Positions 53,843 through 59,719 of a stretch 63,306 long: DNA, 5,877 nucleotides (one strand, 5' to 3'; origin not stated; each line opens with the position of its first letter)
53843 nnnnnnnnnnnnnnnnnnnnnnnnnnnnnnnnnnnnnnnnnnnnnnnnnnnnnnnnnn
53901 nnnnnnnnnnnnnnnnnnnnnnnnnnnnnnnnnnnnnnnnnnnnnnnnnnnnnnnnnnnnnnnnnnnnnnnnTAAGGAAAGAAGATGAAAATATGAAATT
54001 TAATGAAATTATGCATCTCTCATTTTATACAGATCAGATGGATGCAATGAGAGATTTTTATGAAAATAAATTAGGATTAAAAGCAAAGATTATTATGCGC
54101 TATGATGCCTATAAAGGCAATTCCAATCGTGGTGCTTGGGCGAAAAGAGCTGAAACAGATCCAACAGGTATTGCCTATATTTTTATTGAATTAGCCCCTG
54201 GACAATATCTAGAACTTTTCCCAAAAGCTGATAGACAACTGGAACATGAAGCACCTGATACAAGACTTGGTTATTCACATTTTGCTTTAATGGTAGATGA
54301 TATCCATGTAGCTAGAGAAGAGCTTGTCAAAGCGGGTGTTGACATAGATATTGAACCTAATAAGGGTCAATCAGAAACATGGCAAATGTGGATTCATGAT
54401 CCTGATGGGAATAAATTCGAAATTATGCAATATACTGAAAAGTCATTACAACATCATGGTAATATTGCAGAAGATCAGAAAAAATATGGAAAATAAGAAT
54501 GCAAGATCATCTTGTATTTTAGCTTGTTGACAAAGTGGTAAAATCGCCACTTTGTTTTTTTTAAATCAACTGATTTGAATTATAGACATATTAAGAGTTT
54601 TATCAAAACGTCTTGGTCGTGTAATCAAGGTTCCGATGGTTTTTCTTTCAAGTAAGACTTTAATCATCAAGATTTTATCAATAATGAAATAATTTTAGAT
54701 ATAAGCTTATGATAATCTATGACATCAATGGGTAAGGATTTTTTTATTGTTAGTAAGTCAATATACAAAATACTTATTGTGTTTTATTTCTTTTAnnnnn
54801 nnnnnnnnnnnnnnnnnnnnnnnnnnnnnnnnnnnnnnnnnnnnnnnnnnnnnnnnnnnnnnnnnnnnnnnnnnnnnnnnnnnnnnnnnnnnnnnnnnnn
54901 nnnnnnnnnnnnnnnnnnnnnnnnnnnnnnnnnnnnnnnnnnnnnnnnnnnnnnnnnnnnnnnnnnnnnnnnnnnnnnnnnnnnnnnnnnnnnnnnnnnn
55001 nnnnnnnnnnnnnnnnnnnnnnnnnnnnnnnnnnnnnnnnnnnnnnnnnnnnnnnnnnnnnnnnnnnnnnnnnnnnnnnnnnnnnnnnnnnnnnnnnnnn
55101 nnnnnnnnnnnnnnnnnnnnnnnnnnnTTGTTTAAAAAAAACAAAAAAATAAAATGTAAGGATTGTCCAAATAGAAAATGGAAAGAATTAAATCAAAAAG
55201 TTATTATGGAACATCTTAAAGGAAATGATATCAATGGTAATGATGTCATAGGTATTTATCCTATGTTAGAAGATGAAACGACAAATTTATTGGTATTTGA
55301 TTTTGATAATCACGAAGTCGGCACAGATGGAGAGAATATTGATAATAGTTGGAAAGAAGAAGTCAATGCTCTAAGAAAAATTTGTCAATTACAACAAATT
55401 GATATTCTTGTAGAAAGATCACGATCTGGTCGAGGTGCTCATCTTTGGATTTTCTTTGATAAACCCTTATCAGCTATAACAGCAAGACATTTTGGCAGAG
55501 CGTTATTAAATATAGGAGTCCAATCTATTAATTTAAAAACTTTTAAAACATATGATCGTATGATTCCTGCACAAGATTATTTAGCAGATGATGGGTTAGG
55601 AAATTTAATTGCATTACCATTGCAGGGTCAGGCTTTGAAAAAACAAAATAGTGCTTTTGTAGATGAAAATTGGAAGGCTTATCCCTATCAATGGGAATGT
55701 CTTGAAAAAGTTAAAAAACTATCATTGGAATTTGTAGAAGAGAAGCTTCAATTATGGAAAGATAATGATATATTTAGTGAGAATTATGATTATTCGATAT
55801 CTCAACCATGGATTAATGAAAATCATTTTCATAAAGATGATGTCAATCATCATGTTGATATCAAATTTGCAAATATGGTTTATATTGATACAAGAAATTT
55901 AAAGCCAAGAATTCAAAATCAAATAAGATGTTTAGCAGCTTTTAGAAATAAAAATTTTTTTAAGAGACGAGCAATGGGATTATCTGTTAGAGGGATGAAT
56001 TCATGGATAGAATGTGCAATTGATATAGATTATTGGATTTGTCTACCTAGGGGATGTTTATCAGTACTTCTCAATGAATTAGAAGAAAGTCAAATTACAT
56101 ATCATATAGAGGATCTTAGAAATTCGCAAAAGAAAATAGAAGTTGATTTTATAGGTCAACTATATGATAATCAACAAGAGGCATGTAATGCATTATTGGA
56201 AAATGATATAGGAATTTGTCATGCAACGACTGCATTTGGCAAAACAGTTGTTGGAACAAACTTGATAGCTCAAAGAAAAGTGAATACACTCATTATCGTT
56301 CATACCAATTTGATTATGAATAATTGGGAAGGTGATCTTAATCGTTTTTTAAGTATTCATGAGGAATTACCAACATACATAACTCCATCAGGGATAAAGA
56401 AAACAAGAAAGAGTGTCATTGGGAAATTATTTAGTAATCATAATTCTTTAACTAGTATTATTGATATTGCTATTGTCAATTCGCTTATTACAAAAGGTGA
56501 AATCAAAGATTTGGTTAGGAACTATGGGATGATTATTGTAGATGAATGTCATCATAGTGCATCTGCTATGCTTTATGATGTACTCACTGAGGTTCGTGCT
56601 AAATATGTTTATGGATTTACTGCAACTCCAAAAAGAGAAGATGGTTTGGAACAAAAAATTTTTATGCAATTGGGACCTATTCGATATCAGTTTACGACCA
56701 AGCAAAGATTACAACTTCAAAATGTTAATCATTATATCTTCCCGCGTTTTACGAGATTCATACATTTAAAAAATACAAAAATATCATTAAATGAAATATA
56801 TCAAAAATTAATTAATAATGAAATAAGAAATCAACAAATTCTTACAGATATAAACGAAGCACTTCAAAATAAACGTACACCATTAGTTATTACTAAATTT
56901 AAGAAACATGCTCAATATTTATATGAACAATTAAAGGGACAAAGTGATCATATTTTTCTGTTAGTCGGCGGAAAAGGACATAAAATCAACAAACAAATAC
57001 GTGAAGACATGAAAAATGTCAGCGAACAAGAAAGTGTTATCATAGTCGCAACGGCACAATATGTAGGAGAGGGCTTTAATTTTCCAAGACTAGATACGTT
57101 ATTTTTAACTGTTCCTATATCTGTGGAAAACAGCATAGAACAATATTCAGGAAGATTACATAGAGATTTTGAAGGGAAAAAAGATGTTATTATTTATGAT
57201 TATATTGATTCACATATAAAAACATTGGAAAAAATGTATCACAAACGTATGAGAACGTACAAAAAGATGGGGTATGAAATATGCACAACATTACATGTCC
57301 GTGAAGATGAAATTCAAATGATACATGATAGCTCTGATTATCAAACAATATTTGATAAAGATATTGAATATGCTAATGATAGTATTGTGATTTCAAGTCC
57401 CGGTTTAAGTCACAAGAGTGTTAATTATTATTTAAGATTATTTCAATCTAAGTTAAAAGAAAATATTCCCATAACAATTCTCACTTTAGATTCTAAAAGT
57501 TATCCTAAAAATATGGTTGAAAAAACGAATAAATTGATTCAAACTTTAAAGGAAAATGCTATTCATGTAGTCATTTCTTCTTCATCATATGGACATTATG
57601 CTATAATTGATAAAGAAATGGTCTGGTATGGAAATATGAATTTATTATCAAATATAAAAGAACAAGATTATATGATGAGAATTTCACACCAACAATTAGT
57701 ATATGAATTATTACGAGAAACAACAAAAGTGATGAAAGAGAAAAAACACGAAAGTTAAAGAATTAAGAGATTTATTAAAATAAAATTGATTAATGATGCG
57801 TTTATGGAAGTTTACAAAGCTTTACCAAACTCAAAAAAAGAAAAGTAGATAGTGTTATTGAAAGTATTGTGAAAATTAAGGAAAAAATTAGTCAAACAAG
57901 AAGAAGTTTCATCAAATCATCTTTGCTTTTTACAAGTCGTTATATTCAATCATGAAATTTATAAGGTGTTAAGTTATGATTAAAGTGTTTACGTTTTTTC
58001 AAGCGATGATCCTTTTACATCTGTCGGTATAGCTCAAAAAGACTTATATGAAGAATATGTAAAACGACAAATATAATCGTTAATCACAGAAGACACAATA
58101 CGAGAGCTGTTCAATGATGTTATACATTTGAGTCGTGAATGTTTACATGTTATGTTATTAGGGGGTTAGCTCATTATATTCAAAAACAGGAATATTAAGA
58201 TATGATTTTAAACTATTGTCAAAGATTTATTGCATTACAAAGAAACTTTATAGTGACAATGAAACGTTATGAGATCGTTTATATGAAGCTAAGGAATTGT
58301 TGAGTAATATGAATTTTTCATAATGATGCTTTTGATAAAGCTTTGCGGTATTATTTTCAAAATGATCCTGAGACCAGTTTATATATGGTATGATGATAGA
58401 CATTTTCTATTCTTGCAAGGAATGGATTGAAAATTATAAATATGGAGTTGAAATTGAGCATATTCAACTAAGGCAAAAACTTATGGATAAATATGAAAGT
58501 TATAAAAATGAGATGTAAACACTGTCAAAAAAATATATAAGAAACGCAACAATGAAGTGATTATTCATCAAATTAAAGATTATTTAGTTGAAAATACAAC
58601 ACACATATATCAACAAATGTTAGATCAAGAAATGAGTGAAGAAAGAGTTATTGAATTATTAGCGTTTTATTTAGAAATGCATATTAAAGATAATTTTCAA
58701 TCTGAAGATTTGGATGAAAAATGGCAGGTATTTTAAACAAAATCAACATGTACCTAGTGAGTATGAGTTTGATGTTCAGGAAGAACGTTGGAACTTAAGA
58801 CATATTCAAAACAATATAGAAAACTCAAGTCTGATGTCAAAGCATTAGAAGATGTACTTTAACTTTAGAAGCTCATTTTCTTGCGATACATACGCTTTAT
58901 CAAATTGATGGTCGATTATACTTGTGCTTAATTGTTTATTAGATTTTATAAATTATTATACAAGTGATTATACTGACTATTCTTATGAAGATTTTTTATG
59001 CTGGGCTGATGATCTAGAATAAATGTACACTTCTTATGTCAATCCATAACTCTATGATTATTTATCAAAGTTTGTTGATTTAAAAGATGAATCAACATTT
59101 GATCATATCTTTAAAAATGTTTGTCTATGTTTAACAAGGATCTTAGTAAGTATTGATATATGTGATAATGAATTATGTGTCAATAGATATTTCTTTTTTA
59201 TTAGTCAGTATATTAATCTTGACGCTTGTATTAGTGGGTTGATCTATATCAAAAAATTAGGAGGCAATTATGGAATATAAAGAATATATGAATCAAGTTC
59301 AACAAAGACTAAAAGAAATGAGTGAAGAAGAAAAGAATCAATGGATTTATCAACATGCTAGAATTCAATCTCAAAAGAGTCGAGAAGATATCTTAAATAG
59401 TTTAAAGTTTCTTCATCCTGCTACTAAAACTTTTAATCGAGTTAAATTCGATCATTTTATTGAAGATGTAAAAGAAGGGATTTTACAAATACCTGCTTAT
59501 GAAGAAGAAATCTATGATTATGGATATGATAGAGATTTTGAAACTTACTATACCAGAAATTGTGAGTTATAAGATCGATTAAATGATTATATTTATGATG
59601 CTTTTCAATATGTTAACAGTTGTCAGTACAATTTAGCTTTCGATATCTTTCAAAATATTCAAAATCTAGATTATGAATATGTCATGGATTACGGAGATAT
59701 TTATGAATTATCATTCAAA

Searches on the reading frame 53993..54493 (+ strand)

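Call 11: search_protein_families(library=pfam, proteins=[window:53993-54493:+], max_evalue=0.001)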
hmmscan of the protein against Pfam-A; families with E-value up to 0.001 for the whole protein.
window:53993-54493:+ (167 aa): 3 families
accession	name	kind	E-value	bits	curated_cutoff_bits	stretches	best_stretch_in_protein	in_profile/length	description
PF00903.31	Glyoxalase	-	5.6e-14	53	20.6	1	6-144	2-121/121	Glyoxalase/Bleomycin resistance protein/Dioxygenase superfamily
PF13468.12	Glyoxalase_3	-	3.7e-05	24.3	25.1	1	8-137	3-122/176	Glyoxalase-like domain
PF18029.7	Glyoxalase_6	-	0.00014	22.9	23.6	1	81-144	53-105/106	Glyoxalase-like domain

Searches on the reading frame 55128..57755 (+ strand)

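Call 11: search_protein_families(library=pfam, proteins=[window:55128-57755:+], max_evalue=0.001)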
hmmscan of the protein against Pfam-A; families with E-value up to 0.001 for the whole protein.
window:55128-57755:+ (876 aa): 4 families
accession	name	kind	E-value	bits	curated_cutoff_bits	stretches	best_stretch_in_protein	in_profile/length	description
PF22548.2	AEP-TOTE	-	4.4e-66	223.2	27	1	4-204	44-228/230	TOTE conflict system, Archaeo-Eukaryotic Primase domain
PF04851.21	ResIII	-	2e-18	67.3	22.5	1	344-503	3-164/164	Type III restriction enzyme, res subunit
PF00270.35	DEAD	-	4.4e-10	40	26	1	347-503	2-162/167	DEAD/DEAH box helicase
PF00271.37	Helicase_C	-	0.00014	22.6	23.5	0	579-679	12-108/110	Helicase conserved C-terminal domain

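Call 61: search_protein_families(library=padloc, proteins=[window:55128-57755:+], max_evalue=0.001)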
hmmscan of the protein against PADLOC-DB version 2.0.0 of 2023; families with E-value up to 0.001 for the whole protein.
window:55128-57755:+ (876 aa): 8 families
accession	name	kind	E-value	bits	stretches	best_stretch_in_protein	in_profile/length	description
PDLC01465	PrimPol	-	4.1e-55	185.3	1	6-264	56-267/276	"CAS-I,CAS-II,CAS-III,CAS-IV,CAS-V,CAS-VI; associated"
PDLC01101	PrimPol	-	1.3e-20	71.5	1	29-201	168-332/490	adaptation polymerase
PDLC03659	mREase_IV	-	1.1e-09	34.7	1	464-699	334-572/945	Type IV methyl-directed restriction enzyme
PDLC00938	Cas3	-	3.4e-07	27.8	1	532-714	172-355/358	CRISPR-associated helicase Cas3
PDLC01765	Cas3c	-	7.6e-06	23.1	1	555-811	349-568/612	-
PDLC02621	DrmD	-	1.2e-05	21.8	1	574-700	515-643/1040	DrmD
PDLC03922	MkoB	-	1.3e-05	22.7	1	704-866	281-443/610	-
PDLC02572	DrmA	-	0.00094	15.2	0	579-697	517-638/1043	DrmA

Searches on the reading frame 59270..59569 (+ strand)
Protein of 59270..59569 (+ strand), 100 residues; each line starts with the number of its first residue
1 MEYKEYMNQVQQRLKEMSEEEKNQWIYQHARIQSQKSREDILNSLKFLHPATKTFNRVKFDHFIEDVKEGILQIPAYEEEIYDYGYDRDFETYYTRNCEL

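Call 11: search_protein_families(library=pfam, proteins=[window:59270-59569:+], max_evalue=0.001)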
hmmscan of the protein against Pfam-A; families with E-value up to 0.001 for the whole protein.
window:59270-59569:+ (100 aa): 0 families

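Call 61: search_protein_families(library=padloc, proteins=[window:59270-59569:+], max_evalue=0.001)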
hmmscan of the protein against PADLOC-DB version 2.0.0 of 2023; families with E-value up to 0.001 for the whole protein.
window:59270-59569:+ (100 aa): 1 family
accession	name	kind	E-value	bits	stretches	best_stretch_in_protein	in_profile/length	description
PDLC04265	PDC-M01B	-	0.00092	16.7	0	38-95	12-68/277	-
